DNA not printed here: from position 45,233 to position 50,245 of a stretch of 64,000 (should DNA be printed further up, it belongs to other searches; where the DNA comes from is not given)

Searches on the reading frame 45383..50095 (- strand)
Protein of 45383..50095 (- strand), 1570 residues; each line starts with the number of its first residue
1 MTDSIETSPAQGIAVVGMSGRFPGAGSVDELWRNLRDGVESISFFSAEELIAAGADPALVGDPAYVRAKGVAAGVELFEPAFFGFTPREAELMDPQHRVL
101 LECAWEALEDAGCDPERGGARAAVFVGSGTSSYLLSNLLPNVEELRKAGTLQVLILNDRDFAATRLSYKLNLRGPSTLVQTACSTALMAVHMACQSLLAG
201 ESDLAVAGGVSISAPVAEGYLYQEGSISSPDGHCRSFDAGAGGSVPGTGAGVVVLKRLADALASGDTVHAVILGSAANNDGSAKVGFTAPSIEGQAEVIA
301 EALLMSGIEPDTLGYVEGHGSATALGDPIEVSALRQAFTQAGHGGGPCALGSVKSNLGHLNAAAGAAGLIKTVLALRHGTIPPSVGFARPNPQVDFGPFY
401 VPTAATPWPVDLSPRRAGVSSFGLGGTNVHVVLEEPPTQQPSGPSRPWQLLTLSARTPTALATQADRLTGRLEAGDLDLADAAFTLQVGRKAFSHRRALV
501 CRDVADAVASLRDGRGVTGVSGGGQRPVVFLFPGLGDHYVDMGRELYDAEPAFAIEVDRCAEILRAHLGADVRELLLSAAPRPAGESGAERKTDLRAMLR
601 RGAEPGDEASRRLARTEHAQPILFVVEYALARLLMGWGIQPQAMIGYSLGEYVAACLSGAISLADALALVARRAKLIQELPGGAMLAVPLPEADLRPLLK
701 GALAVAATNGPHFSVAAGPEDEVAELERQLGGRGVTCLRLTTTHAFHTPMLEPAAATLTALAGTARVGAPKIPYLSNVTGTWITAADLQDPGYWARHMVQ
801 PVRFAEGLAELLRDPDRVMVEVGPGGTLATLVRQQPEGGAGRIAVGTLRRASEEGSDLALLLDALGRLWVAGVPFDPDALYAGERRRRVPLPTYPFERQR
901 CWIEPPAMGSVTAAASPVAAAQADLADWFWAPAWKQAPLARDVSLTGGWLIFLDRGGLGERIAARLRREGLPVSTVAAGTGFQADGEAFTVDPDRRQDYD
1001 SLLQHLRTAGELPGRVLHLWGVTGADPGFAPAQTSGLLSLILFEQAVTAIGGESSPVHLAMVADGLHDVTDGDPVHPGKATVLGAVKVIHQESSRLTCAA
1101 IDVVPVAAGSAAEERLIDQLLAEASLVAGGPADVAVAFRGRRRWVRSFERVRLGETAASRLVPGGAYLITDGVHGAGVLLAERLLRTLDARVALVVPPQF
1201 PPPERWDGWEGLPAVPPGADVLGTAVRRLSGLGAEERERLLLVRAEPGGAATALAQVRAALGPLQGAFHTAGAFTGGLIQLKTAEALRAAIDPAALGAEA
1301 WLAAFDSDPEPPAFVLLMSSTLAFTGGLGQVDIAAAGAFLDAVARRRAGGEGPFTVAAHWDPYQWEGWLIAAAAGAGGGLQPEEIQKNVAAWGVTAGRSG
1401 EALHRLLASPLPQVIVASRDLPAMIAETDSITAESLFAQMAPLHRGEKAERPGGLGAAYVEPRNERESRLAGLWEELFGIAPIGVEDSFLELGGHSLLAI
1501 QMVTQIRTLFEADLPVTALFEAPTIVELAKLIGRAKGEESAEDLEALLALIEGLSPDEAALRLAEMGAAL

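Call 10: search_protein_families(library=pfam, proteins=[window:45386-50095:-], max_evalue=0.00001)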
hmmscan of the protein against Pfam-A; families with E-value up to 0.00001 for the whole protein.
window:45386-50095:- (1570 aa): 9 families
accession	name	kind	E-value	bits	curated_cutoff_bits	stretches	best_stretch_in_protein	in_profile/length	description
PF00109.32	ketoacyl-synt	-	2.3e-72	244.1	20.8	1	12-261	3-252/252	Beta-ketoacyl synthase, N-terminal domain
PF00698.26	Acyl_transf_1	-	9.2e-45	153.9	32.7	1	529-854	1-300/319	Acyl transferase domain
PF02801.28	Ketoacyl-synt_C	-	1.4e-40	138.5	20.8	1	269-387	1-118/119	Beta-ketoacyl synthase, C-terminal domain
PF22621.2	CurL-like_PKS_C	-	2.2e-20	72.8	27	1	449-511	1-64/64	CurL-like, PKS C-terminal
PF16197.11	KAsynt_C_assoc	-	6.1e-17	62.5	33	1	390-496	1-107/111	Ketoacyl-synthetase C-terminal extension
PF22336.2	RhiE-like_linker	-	3.8e-15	56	27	1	453-512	2-61/67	RhiE-like, KS-MAT linker domain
PF00550.31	PP-binding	-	4e-14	53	20.8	1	1469-1532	2-67/67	Phosphopantetheine attachment site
PF08659.16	KR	-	1.1e-13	52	22.6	1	1165-1360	1-175/180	KR domain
PF21394.3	Beta-ketacyl_N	-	4.2e-09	36.7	26.9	1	973-1105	26-155/170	Beta-ketoacyl synthase-like, N-terminal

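Call 15: find_encoding_contigs(protein=window:45383-50095:-, flank=10000, max_places=4)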
Protein window:45383-50095:- (1570 aa): 1 contig read that carries it; 1 place shown.
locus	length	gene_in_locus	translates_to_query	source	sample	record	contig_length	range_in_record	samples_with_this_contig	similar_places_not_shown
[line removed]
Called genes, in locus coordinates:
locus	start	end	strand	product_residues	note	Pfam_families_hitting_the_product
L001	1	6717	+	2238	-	?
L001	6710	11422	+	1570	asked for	PF00109:ketoacyl-synt, PF02801:Ketoacyl-synt_C, PF16197:KAsynt_C_assoc, PF22336:RhiE-like_linker, PF22621:CurL-like_PKS_C, PF00698:Acyl_transf_1, PF21394:Beta-ketacyl_N, PF08659:KR, +1 more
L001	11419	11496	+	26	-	?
